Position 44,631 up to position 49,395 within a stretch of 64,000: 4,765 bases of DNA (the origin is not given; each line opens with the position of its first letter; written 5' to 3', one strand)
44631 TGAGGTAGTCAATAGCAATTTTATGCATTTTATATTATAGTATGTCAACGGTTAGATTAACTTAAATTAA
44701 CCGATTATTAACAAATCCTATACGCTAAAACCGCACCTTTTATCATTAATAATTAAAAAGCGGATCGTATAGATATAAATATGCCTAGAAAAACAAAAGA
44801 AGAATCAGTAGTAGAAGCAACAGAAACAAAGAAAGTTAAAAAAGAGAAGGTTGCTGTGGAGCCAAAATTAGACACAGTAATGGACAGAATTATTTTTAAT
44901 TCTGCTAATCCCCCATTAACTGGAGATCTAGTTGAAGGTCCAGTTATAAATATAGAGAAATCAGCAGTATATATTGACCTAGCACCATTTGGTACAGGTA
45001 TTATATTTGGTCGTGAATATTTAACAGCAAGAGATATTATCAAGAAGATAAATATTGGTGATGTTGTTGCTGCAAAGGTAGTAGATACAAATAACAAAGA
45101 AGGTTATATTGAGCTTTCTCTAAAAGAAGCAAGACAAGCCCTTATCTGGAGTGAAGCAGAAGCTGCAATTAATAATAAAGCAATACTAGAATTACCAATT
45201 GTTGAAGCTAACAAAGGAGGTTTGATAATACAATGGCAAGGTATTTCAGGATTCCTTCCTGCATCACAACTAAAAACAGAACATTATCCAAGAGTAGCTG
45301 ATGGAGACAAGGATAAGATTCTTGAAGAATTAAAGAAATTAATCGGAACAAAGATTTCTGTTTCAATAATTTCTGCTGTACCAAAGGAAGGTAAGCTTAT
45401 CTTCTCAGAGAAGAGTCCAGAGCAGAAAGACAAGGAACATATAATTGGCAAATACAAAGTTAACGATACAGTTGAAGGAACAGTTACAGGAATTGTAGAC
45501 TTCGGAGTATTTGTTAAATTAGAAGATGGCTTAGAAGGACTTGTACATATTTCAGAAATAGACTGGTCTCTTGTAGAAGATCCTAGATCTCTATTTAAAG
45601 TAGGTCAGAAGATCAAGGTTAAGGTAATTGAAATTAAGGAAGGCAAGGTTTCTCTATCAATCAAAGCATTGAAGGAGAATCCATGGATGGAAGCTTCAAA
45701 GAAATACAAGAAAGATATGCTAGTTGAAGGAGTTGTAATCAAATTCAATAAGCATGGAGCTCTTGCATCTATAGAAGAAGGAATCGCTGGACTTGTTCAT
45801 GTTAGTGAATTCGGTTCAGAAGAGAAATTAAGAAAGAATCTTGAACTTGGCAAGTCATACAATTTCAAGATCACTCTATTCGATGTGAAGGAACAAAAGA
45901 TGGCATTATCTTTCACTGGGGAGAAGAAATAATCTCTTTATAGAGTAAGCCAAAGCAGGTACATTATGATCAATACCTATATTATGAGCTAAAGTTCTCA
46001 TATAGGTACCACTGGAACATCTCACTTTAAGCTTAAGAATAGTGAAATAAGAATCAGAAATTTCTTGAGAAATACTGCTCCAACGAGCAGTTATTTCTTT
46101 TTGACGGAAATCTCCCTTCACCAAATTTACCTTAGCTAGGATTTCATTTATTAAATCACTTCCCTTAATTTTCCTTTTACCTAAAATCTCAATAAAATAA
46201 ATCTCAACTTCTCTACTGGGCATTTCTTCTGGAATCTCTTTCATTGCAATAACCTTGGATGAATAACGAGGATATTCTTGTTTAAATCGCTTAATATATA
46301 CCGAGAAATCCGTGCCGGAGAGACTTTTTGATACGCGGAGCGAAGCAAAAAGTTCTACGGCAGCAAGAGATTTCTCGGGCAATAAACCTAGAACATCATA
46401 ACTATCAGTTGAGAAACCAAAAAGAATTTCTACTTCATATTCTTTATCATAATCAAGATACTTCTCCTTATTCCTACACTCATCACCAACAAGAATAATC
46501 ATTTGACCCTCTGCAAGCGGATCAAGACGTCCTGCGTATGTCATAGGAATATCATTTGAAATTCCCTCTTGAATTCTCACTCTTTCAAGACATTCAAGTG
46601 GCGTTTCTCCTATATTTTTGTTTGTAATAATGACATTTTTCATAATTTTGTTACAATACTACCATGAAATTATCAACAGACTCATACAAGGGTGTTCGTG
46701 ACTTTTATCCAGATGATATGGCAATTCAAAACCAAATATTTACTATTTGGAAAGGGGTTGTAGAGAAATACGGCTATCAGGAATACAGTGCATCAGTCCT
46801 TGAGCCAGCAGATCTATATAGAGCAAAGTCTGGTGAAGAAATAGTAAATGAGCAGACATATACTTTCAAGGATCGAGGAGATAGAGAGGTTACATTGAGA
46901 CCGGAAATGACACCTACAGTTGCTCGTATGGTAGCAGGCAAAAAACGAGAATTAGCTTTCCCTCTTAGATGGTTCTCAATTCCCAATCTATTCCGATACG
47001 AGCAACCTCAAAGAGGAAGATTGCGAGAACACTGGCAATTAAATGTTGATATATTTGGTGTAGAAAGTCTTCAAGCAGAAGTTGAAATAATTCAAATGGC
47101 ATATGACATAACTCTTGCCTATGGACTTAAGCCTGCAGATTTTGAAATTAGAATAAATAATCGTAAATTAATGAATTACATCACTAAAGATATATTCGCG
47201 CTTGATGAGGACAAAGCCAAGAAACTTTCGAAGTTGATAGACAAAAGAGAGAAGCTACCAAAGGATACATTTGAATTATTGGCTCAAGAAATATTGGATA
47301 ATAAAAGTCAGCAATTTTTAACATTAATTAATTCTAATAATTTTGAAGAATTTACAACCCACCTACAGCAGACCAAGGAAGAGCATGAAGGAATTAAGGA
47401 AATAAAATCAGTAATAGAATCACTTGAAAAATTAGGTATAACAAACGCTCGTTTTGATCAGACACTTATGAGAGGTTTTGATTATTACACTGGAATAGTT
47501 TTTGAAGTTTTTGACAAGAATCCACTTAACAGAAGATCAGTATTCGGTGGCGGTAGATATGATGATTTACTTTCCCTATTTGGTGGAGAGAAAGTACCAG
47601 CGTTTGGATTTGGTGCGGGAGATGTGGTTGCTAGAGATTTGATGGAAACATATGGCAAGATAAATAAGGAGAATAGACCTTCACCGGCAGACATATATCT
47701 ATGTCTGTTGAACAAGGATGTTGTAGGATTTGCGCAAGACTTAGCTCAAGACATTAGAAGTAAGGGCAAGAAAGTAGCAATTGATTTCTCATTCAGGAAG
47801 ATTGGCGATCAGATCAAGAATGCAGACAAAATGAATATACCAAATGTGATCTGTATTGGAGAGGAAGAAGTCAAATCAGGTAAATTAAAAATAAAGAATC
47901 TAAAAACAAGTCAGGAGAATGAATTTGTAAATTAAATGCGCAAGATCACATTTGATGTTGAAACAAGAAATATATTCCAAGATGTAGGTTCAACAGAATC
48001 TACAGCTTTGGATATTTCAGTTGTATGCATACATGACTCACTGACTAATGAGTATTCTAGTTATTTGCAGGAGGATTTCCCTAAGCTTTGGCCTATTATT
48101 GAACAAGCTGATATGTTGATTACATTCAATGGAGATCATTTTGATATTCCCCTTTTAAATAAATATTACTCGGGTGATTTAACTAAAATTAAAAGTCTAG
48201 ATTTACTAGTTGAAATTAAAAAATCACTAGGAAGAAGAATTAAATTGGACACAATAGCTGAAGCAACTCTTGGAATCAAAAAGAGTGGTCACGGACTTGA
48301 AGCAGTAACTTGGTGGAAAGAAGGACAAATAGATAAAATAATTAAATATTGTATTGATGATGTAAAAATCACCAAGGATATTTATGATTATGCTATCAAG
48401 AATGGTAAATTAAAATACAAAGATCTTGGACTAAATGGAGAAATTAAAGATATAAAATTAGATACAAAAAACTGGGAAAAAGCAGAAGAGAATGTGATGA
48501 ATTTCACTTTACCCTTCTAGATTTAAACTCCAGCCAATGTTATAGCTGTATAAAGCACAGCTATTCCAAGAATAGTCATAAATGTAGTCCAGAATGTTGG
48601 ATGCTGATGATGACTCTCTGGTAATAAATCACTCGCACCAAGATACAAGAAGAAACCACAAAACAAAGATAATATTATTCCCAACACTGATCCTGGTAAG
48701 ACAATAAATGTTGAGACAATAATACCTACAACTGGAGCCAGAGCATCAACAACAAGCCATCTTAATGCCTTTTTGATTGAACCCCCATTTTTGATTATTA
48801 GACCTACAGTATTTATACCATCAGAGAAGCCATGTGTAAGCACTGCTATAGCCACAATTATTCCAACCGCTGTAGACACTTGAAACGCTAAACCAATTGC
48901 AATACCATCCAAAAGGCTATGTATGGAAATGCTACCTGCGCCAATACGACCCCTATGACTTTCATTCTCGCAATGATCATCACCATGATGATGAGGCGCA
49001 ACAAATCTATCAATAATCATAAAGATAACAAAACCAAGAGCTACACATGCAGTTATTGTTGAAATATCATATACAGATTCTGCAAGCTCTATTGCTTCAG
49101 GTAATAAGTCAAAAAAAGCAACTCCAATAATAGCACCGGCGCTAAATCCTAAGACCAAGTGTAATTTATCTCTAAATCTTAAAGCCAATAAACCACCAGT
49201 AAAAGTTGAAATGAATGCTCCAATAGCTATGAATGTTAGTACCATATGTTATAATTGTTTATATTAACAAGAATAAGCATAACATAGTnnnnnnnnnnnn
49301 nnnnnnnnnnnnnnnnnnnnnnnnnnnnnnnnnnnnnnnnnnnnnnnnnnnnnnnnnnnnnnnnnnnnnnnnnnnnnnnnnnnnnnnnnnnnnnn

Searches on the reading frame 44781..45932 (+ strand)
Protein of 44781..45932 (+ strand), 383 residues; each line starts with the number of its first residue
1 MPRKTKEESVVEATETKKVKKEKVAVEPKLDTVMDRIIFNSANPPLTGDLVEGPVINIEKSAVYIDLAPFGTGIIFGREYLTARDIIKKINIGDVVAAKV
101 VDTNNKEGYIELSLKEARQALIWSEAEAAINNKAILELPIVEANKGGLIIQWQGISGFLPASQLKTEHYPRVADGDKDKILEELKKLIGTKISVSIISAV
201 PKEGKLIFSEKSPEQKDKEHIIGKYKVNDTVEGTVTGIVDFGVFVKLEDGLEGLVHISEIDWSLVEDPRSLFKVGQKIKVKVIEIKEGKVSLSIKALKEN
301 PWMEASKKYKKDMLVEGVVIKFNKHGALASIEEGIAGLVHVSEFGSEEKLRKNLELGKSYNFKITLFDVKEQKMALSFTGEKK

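Call 7: search_protein_families(library=pfam, proteins=[window:44781-45932:+], max_evalue=0.001)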
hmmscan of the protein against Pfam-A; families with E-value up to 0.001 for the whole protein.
window:44781-45932:+ (383 aa): 4 families
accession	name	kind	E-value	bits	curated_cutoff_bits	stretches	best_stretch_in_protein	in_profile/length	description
PF00575.29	S1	-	2.9e-40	137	22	3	224-295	1-74/74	S1 RNA binding domain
PF23459.1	S1_RRP5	-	3.3e-10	40.8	27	1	230-291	6-67/72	RRP5 S1 domain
PF21710.3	Spt6_S1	-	7.4e-08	33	27.5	0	240-294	29-84/91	Spt6, S1/OB domain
PF21543.3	CvfB_2nd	-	1.3e-05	25.4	27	0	228-295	14-75/76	Virulence regulatory factor CvfB, second domain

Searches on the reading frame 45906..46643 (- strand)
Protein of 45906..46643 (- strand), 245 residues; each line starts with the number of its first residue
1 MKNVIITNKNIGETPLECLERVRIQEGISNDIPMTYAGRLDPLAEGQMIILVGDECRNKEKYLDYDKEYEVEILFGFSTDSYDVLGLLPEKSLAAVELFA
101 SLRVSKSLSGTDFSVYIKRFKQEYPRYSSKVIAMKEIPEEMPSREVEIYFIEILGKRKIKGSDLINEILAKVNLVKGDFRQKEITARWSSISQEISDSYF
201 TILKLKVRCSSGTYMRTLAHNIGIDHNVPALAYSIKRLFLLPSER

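Call 9: search_protein_families(library=pfam, proteins=[window:45906-46643:-], max_evalue=0.001)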
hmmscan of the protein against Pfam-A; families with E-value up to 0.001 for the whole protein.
window:45906-46643:- (245 aa): 1 family
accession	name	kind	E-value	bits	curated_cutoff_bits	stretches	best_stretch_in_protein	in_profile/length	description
PF01509.24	TruB_N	-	4.1e-15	56.9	27.3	1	35-157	10-133/149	TruB family pseudouridylate synthase (N terminal domain)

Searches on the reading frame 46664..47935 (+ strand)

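Call 7: search_protein_families(library=pfam, proteins=[window:46664-47935:+], max_evalue=0.001)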
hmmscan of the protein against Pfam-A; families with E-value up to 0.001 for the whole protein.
window:46664-47935:+ (423 aa): 3 families
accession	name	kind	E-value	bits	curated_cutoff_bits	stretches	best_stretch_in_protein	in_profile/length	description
PF13393.11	tRNA-synt_His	-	2.9e-46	158.6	25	1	10-316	1-301/308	Histidyl-tRNA synthetase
PF03129.25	HGTP_anticodon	-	2.4e-12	47.3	21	1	344-419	2-80/94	Anticodon binding domain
PF00587.30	tRNA-synt_2b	-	8e-10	39.5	29.3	1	66-182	1-123/179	tRNA synthetase class II core domain (G, H, P, S and T)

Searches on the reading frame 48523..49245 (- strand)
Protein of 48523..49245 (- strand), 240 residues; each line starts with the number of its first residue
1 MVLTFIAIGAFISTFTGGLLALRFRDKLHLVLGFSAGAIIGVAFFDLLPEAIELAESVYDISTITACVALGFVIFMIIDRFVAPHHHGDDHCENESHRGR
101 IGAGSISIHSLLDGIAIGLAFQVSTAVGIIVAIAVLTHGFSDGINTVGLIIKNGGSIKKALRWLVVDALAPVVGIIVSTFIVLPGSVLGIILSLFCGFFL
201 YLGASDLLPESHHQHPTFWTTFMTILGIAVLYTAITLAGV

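Call 9: search_protein_families(library=pfam, proteins=[window:48523-49245:-], max_evalue=0.001)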
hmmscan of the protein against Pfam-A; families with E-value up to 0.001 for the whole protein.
window:48523-49245:- (240 aa): 1 family
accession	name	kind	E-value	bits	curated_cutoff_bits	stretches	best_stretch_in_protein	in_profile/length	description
PF02535.28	Zip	-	1.1e-25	91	35.1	2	88-229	167-317/323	ZIP Zinc transporter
